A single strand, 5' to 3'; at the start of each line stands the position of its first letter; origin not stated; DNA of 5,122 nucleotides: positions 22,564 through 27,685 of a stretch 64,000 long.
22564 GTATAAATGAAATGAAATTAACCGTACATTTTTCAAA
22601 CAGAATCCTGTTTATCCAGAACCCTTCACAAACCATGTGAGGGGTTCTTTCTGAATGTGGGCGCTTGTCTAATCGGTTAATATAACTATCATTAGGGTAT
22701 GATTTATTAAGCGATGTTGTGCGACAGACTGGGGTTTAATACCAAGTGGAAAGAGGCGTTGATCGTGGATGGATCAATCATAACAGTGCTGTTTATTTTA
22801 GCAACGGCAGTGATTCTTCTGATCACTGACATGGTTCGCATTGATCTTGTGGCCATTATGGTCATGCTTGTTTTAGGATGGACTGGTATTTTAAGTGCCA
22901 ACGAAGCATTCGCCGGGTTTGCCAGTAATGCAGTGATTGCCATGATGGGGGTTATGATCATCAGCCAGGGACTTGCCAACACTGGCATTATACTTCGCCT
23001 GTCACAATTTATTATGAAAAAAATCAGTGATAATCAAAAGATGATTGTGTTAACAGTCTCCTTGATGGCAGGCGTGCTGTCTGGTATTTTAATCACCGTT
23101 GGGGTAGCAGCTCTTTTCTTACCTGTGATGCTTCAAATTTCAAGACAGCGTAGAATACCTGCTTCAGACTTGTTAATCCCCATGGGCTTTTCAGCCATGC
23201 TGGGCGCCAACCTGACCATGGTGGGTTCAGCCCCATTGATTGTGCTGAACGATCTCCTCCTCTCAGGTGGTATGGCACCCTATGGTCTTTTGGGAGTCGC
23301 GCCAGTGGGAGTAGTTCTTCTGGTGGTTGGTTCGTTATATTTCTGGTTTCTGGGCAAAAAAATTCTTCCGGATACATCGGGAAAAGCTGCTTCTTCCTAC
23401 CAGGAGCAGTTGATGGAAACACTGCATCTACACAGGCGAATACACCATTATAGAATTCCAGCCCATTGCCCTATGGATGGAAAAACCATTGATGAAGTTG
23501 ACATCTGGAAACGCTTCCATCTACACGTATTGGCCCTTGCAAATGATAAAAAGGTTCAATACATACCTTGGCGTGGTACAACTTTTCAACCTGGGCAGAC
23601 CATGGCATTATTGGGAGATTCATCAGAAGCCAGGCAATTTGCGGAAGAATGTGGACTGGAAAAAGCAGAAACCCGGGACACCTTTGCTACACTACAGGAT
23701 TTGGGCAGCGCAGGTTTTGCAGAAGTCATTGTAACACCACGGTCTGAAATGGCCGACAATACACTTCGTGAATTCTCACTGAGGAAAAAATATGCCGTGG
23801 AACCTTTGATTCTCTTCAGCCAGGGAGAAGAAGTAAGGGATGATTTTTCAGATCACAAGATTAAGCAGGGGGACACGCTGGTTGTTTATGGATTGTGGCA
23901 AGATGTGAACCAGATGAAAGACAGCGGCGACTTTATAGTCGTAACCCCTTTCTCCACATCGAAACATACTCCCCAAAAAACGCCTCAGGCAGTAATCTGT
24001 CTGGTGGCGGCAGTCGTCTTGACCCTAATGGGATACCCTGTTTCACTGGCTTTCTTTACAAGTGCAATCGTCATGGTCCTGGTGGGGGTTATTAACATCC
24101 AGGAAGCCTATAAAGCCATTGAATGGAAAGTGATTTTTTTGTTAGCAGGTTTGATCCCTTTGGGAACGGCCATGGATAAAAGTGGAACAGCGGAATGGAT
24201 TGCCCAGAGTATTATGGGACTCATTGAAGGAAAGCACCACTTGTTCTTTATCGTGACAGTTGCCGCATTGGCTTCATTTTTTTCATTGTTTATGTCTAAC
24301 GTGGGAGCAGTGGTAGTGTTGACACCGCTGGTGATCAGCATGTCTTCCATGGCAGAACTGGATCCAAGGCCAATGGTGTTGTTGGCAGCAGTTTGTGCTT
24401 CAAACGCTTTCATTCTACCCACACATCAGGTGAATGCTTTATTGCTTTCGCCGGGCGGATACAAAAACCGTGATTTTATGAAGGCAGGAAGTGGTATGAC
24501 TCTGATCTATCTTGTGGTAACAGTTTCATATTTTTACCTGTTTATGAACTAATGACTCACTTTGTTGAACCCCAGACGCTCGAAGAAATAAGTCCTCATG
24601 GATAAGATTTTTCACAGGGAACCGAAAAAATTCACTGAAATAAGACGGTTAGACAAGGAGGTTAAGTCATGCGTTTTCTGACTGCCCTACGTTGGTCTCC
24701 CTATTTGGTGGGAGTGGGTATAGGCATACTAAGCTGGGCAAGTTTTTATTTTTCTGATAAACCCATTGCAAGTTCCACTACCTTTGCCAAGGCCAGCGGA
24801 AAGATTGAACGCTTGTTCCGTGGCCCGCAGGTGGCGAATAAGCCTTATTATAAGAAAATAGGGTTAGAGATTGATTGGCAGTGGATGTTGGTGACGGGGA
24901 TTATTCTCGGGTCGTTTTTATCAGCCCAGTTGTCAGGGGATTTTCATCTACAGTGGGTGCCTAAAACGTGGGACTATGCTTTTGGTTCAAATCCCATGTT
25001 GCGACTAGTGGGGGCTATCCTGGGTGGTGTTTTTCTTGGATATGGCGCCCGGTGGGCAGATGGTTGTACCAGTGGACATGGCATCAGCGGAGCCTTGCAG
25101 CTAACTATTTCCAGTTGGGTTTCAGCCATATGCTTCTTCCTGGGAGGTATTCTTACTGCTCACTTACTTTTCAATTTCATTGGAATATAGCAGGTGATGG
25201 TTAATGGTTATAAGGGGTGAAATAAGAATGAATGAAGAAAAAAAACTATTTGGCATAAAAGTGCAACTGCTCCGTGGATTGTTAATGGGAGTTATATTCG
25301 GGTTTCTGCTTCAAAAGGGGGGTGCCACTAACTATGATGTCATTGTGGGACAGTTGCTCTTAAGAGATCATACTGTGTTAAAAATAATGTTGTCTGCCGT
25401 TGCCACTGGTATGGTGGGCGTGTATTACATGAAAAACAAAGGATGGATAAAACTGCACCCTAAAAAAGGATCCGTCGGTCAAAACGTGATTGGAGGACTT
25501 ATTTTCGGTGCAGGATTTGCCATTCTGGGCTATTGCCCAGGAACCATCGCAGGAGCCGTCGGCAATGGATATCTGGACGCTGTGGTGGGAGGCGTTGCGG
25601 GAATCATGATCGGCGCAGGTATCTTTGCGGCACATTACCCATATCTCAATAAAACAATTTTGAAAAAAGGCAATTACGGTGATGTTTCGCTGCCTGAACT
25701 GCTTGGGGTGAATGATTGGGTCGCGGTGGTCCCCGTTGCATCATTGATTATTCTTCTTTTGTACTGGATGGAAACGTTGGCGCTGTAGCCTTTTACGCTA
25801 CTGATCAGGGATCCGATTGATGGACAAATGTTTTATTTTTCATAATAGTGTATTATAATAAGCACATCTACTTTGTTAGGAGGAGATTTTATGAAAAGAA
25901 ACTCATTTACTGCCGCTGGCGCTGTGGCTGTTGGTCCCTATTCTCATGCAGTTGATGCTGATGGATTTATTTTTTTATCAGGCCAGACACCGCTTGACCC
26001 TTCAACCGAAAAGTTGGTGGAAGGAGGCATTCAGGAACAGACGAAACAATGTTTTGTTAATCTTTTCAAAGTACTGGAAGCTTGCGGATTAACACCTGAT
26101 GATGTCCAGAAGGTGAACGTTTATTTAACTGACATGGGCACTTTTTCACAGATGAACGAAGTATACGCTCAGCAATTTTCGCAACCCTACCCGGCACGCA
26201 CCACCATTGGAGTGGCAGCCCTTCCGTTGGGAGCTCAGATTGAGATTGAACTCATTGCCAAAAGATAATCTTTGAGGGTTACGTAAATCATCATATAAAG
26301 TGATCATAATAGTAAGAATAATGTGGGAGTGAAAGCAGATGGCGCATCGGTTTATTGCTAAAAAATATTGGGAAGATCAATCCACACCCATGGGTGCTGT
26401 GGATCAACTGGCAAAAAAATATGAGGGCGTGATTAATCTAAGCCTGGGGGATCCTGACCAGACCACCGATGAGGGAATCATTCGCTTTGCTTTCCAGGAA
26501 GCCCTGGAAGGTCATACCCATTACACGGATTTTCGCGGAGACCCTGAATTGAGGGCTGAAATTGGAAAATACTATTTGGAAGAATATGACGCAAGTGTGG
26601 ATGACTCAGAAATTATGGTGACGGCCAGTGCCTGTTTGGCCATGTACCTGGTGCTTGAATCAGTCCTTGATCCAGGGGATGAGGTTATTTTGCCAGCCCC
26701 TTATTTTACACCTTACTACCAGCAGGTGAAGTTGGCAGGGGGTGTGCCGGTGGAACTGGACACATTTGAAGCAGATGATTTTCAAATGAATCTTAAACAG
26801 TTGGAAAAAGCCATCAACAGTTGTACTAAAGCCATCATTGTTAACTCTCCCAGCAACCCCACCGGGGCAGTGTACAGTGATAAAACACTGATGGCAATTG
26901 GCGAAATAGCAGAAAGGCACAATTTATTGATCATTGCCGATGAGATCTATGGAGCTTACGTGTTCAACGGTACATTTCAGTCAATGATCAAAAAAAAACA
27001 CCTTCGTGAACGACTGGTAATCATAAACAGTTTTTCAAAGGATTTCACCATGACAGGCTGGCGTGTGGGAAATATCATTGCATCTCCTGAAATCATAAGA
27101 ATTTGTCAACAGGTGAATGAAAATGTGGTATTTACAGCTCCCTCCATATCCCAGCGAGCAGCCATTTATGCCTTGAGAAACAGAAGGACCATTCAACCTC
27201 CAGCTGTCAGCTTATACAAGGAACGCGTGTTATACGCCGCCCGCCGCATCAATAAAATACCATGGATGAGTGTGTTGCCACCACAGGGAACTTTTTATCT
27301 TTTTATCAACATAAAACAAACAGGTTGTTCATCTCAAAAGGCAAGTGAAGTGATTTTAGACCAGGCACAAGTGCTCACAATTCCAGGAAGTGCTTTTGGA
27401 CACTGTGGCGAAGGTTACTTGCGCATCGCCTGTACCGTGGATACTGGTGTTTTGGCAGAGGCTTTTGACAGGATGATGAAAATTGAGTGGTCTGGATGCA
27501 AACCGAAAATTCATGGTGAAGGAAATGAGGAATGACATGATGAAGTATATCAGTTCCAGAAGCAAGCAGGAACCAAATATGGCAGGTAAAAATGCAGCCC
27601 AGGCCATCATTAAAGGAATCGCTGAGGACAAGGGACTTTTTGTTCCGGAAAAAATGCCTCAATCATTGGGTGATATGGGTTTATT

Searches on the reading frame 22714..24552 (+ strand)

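Call 57: search_protein_families(library=pfam, proteins=[window:22714-24552:+], max_evalue=0.00001)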
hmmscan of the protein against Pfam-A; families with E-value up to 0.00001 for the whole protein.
window:22714-24552:+ (612 aa): 3 families
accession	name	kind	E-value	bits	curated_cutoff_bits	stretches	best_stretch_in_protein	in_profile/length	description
PF03600.22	CitMHS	-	4.6e-83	279.5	31.9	2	34-559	2-334/336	Citrate transporter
PF02080.26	TrkA_C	-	3.2e-17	62.6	27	1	246-313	4-70/71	TrkA-C domain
PF00939.25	Na_sulph_symp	-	4e-14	52.9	27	1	448-605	298-460/472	Sodium:sulfate symporter transmembrane region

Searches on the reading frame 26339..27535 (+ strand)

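Call 57: search_protein_families(library=pfam, proteins=[window:26339-27535:+], max_evalue=0.00001)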
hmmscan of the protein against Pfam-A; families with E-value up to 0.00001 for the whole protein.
window:26339-27535:+ (398 aa): 3 families
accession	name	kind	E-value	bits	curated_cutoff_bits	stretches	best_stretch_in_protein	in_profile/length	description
PF00155.27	Aminotran_1_2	-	4.5e-61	207.5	19.7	1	30-378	2-360/361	Aminotransferase class I and II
PF01041.23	DegT_DnrJ_EryC1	-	9.9e-11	41.9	19.8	1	91-201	41-145/360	DegT/DnrJ/EryC1/StrS aminotransferase family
PF01053.26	Cys_Met_Meta_PP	-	9.4e-07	28.2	27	1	92-206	70-178/381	Cys/Met metabolism PLP-dependent enzyme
